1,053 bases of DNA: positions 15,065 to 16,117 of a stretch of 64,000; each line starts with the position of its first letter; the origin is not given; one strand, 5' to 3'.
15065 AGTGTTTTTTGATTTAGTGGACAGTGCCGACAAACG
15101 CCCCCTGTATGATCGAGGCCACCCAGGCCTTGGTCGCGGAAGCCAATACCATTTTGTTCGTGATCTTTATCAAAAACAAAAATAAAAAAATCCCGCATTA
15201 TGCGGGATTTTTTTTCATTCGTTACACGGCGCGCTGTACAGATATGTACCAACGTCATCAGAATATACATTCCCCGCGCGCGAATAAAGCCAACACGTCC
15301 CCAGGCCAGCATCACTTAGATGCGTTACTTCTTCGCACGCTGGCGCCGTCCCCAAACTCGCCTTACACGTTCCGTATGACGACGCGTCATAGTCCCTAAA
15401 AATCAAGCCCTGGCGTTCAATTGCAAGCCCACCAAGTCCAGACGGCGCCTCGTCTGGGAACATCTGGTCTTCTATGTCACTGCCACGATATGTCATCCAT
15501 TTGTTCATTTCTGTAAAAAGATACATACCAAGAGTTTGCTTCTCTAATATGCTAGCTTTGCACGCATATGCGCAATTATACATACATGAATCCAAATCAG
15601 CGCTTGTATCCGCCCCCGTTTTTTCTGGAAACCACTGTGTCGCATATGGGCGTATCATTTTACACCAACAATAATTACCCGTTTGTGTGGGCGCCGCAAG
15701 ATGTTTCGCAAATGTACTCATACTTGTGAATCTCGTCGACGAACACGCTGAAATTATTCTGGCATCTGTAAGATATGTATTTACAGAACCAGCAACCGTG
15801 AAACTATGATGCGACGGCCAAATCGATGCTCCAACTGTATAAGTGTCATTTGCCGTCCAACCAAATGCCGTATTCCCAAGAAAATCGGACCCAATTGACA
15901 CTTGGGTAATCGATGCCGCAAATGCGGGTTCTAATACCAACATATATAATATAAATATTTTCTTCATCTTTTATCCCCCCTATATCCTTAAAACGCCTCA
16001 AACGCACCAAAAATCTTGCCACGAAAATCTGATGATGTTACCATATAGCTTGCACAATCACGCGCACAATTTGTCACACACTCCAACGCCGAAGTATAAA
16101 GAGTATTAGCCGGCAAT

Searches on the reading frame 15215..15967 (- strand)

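Call 48: search_protein_families(library=pfam, proteins=[window:15215-15967:-], max_evalue=0.1)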
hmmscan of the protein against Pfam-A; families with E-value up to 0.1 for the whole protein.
window:15215-15967:- (250 aa): 1 family
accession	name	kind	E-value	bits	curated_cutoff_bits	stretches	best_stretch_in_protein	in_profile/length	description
PF10877.13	DUF2671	-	0.022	15.1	23.2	1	120-145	16-41/89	Protein of unknown function (DUF2671)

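Call 49: search_protein_families(library=ncbifam, proteins=[window:15215-15967:-], max_evalue=0.1)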
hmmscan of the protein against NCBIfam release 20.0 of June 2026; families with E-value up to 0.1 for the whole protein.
window:15215-15967:- (250 aa): 0 families
